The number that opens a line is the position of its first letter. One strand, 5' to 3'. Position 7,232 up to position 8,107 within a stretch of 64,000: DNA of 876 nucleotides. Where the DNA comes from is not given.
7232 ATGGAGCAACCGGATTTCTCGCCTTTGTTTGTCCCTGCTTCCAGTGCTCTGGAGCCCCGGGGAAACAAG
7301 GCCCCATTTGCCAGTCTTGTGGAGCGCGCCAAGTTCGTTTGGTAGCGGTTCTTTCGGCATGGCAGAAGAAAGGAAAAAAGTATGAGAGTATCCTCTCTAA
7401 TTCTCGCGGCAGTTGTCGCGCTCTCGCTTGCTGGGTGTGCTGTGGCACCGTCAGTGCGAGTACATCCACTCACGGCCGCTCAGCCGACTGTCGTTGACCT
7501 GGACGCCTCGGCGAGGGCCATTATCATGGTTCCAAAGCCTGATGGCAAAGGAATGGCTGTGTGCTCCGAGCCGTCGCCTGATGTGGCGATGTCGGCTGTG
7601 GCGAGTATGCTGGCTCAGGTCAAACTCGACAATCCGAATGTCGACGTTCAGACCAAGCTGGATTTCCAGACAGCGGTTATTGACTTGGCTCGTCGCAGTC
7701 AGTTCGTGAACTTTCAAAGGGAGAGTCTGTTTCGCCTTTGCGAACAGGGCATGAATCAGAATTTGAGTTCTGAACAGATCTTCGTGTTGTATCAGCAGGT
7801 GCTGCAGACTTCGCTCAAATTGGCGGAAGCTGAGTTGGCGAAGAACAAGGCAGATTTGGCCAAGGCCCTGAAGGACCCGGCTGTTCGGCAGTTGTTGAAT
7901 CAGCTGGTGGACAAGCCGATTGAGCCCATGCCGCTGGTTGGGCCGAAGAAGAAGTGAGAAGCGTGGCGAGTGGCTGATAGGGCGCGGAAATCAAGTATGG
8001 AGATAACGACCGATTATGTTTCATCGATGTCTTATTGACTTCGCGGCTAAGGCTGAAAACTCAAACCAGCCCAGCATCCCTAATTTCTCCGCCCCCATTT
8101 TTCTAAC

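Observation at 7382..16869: RHS locus with no recognisable delivery machinery: lipoprotein, beta-helix protein, single-YD miniprotein, RHS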

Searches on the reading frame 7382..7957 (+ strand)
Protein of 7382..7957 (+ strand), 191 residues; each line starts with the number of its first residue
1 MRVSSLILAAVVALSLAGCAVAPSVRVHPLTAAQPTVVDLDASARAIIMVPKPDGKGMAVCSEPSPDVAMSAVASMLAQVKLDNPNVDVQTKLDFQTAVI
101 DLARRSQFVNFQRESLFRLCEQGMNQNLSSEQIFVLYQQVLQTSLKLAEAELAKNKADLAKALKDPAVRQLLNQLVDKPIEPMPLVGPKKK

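Call 5: search_protein_families(library=pfam, proteins=[window:7382-7957:+], max_evalue=0.01)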
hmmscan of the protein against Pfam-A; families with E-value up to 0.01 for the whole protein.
window:7382-7957:+ (191 aa): 0 families

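Call 7: search_protein_families(library=phrogs, proteins=[window:7382-7957:+], max_evalue=0.01)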
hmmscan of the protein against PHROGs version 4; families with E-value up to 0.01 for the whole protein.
window:7382-7957:+ (191 aa): 0 families

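Call 8: search_protein_families(library=ncbifam, proteins=[window:7382-7957:+], max_evalue=0.01)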
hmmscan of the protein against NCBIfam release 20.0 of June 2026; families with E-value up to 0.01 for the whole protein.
window:7382-7957:+ (191 aa): 0 families

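Call 50: search_protein_families(library=pfam, proteins=[window:7382-7957:+], max_evalue=5)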
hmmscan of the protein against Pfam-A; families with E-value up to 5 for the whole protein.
window:7382-7957:+ (191 aa): 2 families
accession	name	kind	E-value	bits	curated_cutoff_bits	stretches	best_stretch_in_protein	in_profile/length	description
PF04858.18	TH1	-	0.046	12.9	24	1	58-138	274-355/579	TH1 protein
PF17830.6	STI1-HOP_DP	-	0.08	13.3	29.1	1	151-176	29-54/55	STI1/HOP, DP domain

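Call 51: search_protein_families(library=phrogs, proteins=[window:7382-7957:+], max_evalue=5)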
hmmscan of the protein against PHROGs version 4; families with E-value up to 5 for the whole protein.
window:7382-7957:+ (191 aa): 6 families
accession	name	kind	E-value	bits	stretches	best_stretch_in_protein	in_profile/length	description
phrog_902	-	unknown function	0.19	13.1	1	3-24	8-29/118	-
phrog_25336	-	unknown function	0.26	12.6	1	4-46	2-43/106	-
phrog_21064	-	unknown function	0.33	12.3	0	148-187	27-66/89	-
phrog_20914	-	unknown function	0.37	11.8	1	2-24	2-24/112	-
phrog_1754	-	unknown function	0.43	11.6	1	7-34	4-31/148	-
phrog_17010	-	unknown function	0.69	11.5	1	6-22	4-20/85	-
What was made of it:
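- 7382..7957 (+): 191-aa lipoprotein (lipobox LSLAG|C) with a coiled-coil-like C-terminal half. No family match was found (calls 5, 7, 8, 50, 51).
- On Lysis-type (type 10) release cassette: The 4-TM protein and the lipoprotein have no Pfam or PHROG match at E < 0.1 (calls 50, 51).
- The 4-TM protein and lipoprotein have no holin, endolysin or spanin family match (calls 50, 51).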

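Call 83: search_protein_families(library=padloc, proteins=[window:7382-7957:+], max_evalue=0.001)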
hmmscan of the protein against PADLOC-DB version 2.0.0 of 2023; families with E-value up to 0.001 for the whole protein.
window:7382-7957:+ (191 aa): 0 families
